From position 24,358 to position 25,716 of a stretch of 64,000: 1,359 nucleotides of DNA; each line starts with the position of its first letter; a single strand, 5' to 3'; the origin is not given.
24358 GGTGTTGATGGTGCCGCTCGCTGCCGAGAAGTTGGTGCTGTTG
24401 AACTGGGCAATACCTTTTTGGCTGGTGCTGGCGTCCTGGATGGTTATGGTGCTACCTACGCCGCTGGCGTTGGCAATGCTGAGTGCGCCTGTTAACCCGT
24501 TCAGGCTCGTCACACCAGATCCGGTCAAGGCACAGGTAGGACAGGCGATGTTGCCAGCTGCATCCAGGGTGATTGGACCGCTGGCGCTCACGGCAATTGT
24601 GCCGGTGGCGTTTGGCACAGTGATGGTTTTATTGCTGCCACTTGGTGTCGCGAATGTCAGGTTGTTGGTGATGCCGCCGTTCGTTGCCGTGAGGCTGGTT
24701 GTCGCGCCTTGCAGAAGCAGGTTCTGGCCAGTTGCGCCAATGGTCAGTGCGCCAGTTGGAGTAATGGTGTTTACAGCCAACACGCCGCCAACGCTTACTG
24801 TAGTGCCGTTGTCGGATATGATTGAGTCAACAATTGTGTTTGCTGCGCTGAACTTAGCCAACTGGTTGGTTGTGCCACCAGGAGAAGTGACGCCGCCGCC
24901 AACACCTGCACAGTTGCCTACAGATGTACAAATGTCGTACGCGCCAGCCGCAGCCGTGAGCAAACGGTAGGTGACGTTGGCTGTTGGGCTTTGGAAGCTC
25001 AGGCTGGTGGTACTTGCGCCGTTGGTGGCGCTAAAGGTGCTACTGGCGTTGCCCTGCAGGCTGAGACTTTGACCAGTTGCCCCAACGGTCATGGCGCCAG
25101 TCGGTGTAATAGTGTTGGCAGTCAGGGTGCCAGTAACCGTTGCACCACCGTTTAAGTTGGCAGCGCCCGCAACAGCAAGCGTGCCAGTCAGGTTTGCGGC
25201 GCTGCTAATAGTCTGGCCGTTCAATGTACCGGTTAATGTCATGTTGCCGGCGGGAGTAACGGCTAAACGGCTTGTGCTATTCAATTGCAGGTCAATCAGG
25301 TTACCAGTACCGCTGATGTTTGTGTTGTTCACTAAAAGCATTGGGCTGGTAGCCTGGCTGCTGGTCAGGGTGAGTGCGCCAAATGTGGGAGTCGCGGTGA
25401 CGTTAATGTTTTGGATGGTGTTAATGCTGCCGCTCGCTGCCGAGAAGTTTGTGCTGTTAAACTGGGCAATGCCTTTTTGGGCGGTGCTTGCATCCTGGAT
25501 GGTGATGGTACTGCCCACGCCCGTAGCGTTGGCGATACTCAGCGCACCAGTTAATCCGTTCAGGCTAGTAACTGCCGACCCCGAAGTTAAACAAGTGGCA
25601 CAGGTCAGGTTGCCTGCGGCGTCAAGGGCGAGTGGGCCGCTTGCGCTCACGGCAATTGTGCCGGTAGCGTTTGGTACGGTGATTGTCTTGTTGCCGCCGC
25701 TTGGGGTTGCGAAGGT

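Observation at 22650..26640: Four ~1.07-kb diverged tandem repeats inside the giant gene, a possible length-variation cassette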

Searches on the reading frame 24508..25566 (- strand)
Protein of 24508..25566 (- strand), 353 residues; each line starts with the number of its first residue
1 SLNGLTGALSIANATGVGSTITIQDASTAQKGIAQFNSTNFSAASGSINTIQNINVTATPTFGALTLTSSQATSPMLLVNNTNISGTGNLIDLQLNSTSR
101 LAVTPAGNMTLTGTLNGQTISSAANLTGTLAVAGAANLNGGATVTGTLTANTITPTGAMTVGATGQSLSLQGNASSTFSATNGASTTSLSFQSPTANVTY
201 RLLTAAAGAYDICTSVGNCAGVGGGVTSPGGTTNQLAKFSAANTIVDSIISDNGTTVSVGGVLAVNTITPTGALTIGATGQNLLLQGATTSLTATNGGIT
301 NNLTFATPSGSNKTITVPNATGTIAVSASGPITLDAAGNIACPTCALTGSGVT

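Call 12: find_homologous_proteins(query=window:24508-25566:-)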
Query window:24508-25566:- (353 aa): 13 proteins with E <= 0.001 among 8000 candidates.
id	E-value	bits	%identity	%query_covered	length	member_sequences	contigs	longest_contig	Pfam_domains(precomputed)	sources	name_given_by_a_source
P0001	1.1e-120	421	46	50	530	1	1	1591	-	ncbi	ncbi:MAG TPA: hypothetical protein VF733_06125, partial [Candidatus Saccharimonadales bacterium]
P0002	1.4e-55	207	40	74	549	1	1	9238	-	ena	-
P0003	4.0e-49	186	53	64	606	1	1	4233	-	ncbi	-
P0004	1.3e-32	131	46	62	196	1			-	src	-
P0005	4.6e-32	130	61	38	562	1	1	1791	-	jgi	jgi:hypothetical protein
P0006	1.6e-29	121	68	18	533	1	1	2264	-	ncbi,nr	ncbi:MAG TPA: hypothetical protein VFM05_05945, partial [Candidatus Saccharimonadales bacterium]|nr:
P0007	3.9e-28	117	54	42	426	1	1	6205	-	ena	-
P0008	1.6e-18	85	47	46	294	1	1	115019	-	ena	-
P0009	3.8e-15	74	72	19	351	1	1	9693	-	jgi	jgi:hypothetical protein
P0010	5.9e-13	67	77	16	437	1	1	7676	-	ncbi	ncbi:MAG TPA: hypothetical protein VF733_06180, partial [Candidatus Saccharimonadales bacterium]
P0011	1.3e-12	66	58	25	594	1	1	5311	-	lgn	-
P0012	2.0e-11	62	71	18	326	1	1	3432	-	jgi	-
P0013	1.0e-10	60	55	24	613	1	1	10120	-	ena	-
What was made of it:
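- Tried and rejected: Word-indexed homolog search with one unit returned only 13 fragments and missed the protein itself, because low-complexity words saturate the candidate list (call 12).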

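Call 48: predict_structure(alignment_id=A3)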
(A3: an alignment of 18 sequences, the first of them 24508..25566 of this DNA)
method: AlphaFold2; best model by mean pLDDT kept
length: 353 residues; sequences in the alignment: 18
mean_pLDDT: 56.9   pTM: 0.30
mean pLDDT of the five models: 56.9, 53.0, 48.0, 42.5, 40.1
residues with pLDDT >= 90: 0; 70-90: 35; 50-70: 226; < 50: 92
segments of 3 or more residues with pLDDT < 50: 15-19, 24-27, 29-43, 45-47, 52-56, 61-64, 215-231, 241-245, 307-312, 318-323, 345-353
pLDDT, mean of each block of 10 residues (from residue 1): 54 51 50 42 47 46 51 57 64 74 74 63 60 62 68 68 64 67 67 60 57 48 39 54 53 63 66 60 58 58 53 50 50 54 46 30
secondary structure, 60 per line:
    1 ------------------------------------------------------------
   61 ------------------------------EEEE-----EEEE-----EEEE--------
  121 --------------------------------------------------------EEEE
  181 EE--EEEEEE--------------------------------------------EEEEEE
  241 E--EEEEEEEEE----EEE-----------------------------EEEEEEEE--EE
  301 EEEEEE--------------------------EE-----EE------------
elements in order: E91-94 E100-103 E109-112 E177-182 E185-190 E235-241 E244-252 E257-259 E289-296 E299-306

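Call 56: search_solved_structures(query=A3, max_evalue=1, show_alignments=2)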
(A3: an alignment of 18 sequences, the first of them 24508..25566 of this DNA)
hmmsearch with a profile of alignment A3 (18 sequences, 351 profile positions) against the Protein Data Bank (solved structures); distinct sequences matched with E-value up to 1: 1.
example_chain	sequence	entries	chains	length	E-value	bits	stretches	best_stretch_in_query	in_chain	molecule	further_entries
3zxo_A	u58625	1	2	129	0.009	18.3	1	238-325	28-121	REDOX SENSOR HISTIDINE KINASE RESPONSE REGULATOR DEVS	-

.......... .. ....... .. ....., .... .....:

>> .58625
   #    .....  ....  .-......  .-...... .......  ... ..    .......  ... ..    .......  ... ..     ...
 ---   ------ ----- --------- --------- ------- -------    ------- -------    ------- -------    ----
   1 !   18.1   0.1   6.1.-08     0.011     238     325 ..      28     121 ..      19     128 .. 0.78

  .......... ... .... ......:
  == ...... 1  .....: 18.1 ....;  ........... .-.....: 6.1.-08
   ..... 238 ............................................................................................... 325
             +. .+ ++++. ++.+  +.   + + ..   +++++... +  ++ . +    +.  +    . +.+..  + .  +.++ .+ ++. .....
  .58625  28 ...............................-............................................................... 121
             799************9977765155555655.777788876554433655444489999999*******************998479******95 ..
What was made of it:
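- Tried and rejected: PDB profile search gave one chance-level hit, DevS at E 0.009 (call 56).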

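Call 57: fold_search(model_id=the predicted structure, library=pdb)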
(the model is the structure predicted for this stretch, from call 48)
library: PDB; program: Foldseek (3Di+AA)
matches with E <= 10: 38; with E <= 0.001: 0
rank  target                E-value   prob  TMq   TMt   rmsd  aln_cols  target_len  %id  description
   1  4uxg_K                3.5e-01  0.06  0.12  0.11  18.7       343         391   15  Crystal structure of the carboxy-terminal region of the bacteriophage T4 proximal long tail fibre protein gp34, R32 na (released 2015-09-30)
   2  4uxg_H                4.9e-01  0.05  0.12  0.11  18.8       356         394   15  Crystal structure of the carboxy-terminal region of the bacteriophage T4 proximal long tail fibre protein gp34, R32 na (released 2015-09-30)
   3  4uxg_D                5.5e-01  0.05  0.12  0.11  18.9       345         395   14  Crystal structure of the carboxy-terminal region of the bacteriophage T4 proximal long tail fibre protein gp34, R32 na (released 2015-09-30)
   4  4uxg_I                6.2e-01  0.05  0.12  0.11  19.0       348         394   14  Crystal structure of the carboxy-terminal region of the bacteriophage T4 proximal long tail fibre protein gp34, R32 na (released 2015-09-30)
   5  4uxg_A                9.9e-01  0.04  0.12  0.11  18.7       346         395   15  Crystal structure of the carboxy-terminal region of the bacteriophage T4 proximal long tail fibre protein gp34, R32 na (released 2015-09-30)
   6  4uxe_B                2.0e+00  0.02  0.11  0.11  18.6       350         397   16  Crystal structure of the carboxy-terminal region of the bacteriophage T4 proximal long tail fibre protein gp34, P21 se (released 2015-08-19)
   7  5nxh_A                2.1e+00  0.06  0.17  0.13  16.6       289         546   18  Crystal structure of the carboxy-terminal region of the bacteriophage T4 proximal long tail fibre protein gp34, residu (released 2017-07-12)
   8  9rkv_G                2.5e+00  0.01  0.08  0.09  25.6       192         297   14  Agrobacterium phage 7-7-1 tail fibers (released 2025-12-10)
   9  4uhv_B                3.0e+00  0.06  0.14  0.09   9.3       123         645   18  The structure of VgrG1, the needle tip of the bacterial Type VI Secretion System (released 2016-01-27)
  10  4mtk_A                3.8e+00  0.04  0.08  0.05  16.1       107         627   18  Crystal structure of PA0091 VgrG1, the central spike of the Type VI Secretion System (released 2014-10-01)
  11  4uxe_A                3.8e+00  0.01  0.10  0.09  18.5       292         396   18  Crystal structure of the carboxy-terminal region of the bacteriophage T4 proximal long tail fibre protein gp34, P21 se (released 2015-08-19)
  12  9mkb_gE               4.3e+00  0.02  0.12  0.09  14.8       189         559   19  Structure of the bacteriophage T4 portal-neck-tail complex (released 2025-12-24)
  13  4uhv_A                5.7e+00  0.02  0.10  0.06  14.9       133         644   16  The structure of VgrG1, the needle tip of the bacterial Type VI Secretion System (released 2016-01-27)
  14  2wh7                  6.4e+00  0.05  0.14  0.28  15.4       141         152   15  The partial structure of a group A streptpcoccal phage-encoded tail fibre hyaluronate lyase Hylp2 (released 2009-09-01)
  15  4s37_P                6.8e+00  0.15  0.13  0.25   3.3        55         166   20  Crystal structure of R2 pyocin membrane-piercing spike (released 2016-01-27)
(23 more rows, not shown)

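Call 65: search_dna_similar(query=window:24508-25566:-, collection=phages, mode=protein, max_evalue=0.01, max_rows=15)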
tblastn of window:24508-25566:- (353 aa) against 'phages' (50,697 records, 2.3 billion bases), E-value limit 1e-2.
Records with a match: 1; places in all: 1; records where one place covers at least 80% of the query: 0.
Best place of each record, by identity: <60% 1.
By first word of the organism name: Caudoviricetes 1.
By host as written in the record: Methanomicrobiales 1.
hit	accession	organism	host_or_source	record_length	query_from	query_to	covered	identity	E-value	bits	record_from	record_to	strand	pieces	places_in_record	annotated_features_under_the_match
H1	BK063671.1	Caudoviricetes sp. vir555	Methanomicrobiales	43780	20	58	11%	53.8%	5e-3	45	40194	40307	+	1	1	hypothetical protein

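Call 66: get_annotated_region(hit=H1, flank=4000)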
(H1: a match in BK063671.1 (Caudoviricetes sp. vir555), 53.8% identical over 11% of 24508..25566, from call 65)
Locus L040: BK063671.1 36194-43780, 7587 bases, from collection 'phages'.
description: TPA_asm: Caudoviricetes sp. vir555 genomic sequence.
organism: Caudoviricetes sp. vir555 (NCBI taxid 3068365)
taxonomy: Viruses; Duplodnaviria; Heunggongvirae; Uroviricota; Caudoviricetes
host: Methanomicrobiales; source: African oil palm; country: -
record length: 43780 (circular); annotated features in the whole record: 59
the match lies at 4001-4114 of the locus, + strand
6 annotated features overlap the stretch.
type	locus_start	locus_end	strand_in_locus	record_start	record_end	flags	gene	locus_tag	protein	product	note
CDS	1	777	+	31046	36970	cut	-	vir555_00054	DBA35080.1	hypothetical protein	phrog_9880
CDS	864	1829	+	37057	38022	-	-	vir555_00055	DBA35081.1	tail protein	phrog_1640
CDS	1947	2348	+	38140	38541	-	-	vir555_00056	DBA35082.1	hypothetical protein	-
CDS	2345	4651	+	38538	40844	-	-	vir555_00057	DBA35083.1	hypothetical protein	-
CDS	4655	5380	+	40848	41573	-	-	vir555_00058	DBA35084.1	hypothetical protein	-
CDS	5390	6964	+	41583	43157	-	-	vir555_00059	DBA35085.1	hypothetical protein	-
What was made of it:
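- Closest known: Phage tail fibres. Same: One weak tblastn hit covers the DAST.QKGIAQF motif, in a protein of a viral tail-gene region (calls 65, 66).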

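Call 75: predict_structure(alignment_id=A4)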
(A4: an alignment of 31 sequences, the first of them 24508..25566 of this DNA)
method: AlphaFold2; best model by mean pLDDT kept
length: 353 residues; sequences in the alignment: 31
mean_pLDDT: 61.8   pTM: 0.34
mean pLDDT of the five models: 61.8, 56.5, 56.3, 55.1, 48.3
residues with pLDDT >= 90: 0; 70-90: 107; 50-70: 174; < 50: 72
segments of 3 or more residues with pLDDT < 50: 29-37, 55-57, 59-65, 67-78, 215-227, 318-323, 346-353
pLDDT, mean of each block of 10 residues (from residue 1): 62 56 53 46 52 48 47 44 55 64 69 61 57 66 73 77 74 77 77 69 56 49 45 79 82 85 79 68 66 67 63 49 51 57 49 33
secondary structure, 60 per line:
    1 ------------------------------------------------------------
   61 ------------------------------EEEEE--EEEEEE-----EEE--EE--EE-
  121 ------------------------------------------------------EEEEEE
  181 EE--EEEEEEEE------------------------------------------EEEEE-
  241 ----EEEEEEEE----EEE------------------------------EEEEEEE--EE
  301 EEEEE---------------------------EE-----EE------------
elements in order: E91-95 E98-103 E109-111 E175-182 E185-192 E235-239 E245-252 E257-259 E290-296 E299-305
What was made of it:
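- On Phage tail-fibre families: The models are of low confidence (pLDDT 57 and 62; calls 48, 75).
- The models show only isolated beta-hairpins and no pocket-forming globular fold (calls 48, 75).
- Tried and rejected: Two AlphaFold2 runs with 18 and 31 aligned units gave pLDDT 57 and 62 (calls 48, 75).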

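Call 77: fold_search(model_id=the predicted structure, library=pdb)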
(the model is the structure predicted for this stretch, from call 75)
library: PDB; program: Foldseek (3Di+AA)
matches with E <= 10: 44; with E <= 0.001: 0
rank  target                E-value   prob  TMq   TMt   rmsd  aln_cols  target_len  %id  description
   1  2wh7                  1.3e-01  0.35  0.13  0.26  14.7       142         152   16  The partial structure of a group A streptpcoccal phage-encoded tail fibre hyaluronate lyase Hylp2 (released 2009-09-01)
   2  6wxa_B                2.3e-01  0.25  0.13  0.15  13.9       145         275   19  Crystal structure of truncated Streptococcal bacteriophage hyaluronidase complexed with unsaturated hyaluronan hexa-sa (released 2021-05-12)
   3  6wwx_C                3.9e-01  0.18  0.13  0.15  14.9       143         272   17  Crystal structure of truncated bacteriophage hyaluronan lyase HylP in complex with unsaturated hyaluronan tetra-saccha (released 2021-05-12)
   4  6wxa_C                4.4e-01  0.18  0.13  0.15  13.9       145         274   19  Crystal structure of truncated Streptococcal bacteriophage hyaluronidase complexed with unsaturated hyaluronan hexa-sa (released 2021-05-12)
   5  4uxg_K                4.7e-01  0.08  0.15  0.14  20.2       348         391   13  Crystal structure of the carboxy-terminal region of the bacteriophage T4 proximal long tail fibre protein gp34, R32 na (released 2015-09-30)
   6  2yvv_A                5.0e-01  0.18  0.13  0.14  14.6       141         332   16  Crystal structure of hyluranidase complexed with lactose at 2.6 A resolution reveals three specific sugar recognition  (released 2007-05-01)
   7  6wv2_B                5.0e-01  0.15  0.11  0.14  15.1       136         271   18  Crystal Structure of Streptococcal Bacteriophage Hyaluronidase: Presence of a Prokaryotic Collagen and Elucidation of  (released 2021-05-12)
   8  6wv2_A                5.3e-01  0.16  0.13  0.16  14.7       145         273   17  Crystal Structure of Streptococcal Bacteriophage Hyaluronidase: Presence of a Prokaryotic Collagen and Elucidation of  (released 2021-05-12)
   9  2dp5                  5.6e-01  0.16  0.13  0.13  14.7       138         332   18  Structure of streptococcus pyogenes bacteriophage-associated hyaluronate lyase Hylp2 (released 2006-05-30)
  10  6x3m_A                6.0e-01  0.15  0.13  0.12  14.9       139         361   16  Crystal structure of full-length Streptococcal bacteriophage hyaluronidase in complex with unsaturated hyaluronan octa (released 2021-06-09)
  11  2wb3                  6.4e-01  0.13  0.12  0.23  14.9       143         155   17  The partial structure of a group A streptococcal phage-encoded tail fibre hyaluronate lyase Hylp3 (released 2009-09-01)
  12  6x3m_I                7.2e-01  0.13  0.13  0.12  15.0       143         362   17  Crystal structure of full-length Streptococcal bacteriophage hyaluronidase in complex with unsaturated hyaluronan octa (released 2021-06-09)
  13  5nxf_B                7.2e-01  0.11  0.15  0.11  22.0       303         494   10  Crystal structure of the carboxy-terminal region of the bacteriophage T4 proximal long tail fibre protein gp34, residu (released 2017-07-12)
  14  6x3m_C                1.0e+00  0.09  0.10  0.10  15.5       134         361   19  Crystal structure of full-length Streptococcal bacteriophage hyaluronidase in complex with unsaturated hyaluronan octa (released 2021-06-09)
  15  6wxa_A                1.2e+00  0.10  0.11  0.13  13.9       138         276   20  Crystal structure of truncated Streptococcal bacteriophage hyaluronidase complexed with unsaturated hyaluronan hexa-sa (released 2021-05-12)
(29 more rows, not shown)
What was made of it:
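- On Phage tail-fibre families: Foldseek top hits are T4 gp34 and HylP chains, but at E 0.13-0.5 and TM about 0.13 (calls 57, 77).
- Closest known: Phage tail fibres. Same: These are the top, though non-significant, Foldseek matches to both models (calls 57, 77).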

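Call 78: search_protein_families(library=pfam, alignment_id=A4, max_evalue=5)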
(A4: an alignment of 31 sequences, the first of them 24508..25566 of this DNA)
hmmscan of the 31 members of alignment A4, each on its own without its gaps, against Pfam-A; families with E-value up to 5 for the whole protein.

A. member 1, window:24508-25566:- (353 aa): 2 families
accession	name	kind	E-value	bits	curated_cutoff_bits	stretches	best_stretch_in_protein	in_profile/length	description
PF11148.14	DUF2922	-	0.23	11.9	25.5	1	302-322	5-25/69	Protein of unknown function (DUF2922)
PF19085.6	Choline_bind_2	-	0.27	11.9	27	0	145-165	16-36/38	Choline-binding repeat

B. families by the number of members that match (of 31 scanned): 15 families
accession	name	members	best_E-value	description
PF01481.21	Arteri_nucleo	5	0.0013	Arterivirus nucleocapsid protein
PF04519.19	Bactofilin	3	0.0097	Polymer-forming cytoskeletal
PF11148.14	DUF2922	3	0.23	Protein of unknown function (DUF2922)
PF01670.23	Glyco_hydro_12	2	0.063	Glycosyl hydrolase family 12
PF05949.17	DUF881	1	0.033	Bacterial protein of unknown function (DUF881)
PF00697.28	PRAI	1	0.12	N-(5'phosphoribosyl)anthranilate (PRA) isomerase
PF15947.10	DUF4755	1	0.13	Domain of unknown function (DUF4755)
PF19085.6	Choline_bind_2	1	0.27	Choline-binding repeat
PF08896.16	DUF1842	1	0.3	Domain of unknown function (DUF1842)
PF11773.13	ComGE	1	0.39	Competence system putative prepilin ComGE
PF20744.3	gp37_trimer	1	0.62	Tail fibre protein gp37 trimerization region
PF14627.12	DUF4453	1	0.7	Domain of unknown function (DUF4453)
PF22006.2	PilZ-like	1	0.95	PilZ domain-like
PF25275.1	Golvesin_C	1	2.1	Golvesin C-terminal domain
PF23509.1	MSMEG_3727_PQQ-assoc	1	4.6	MSMEG_3727, PQQ-associated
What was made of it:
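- On Known adhesin extender or repeat domains (BIg, cadherin-like, FN3, Rib, G5, RTX and others in Pfam/NCBIfam): 31 units scanned individually show no recurring family (call 78).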
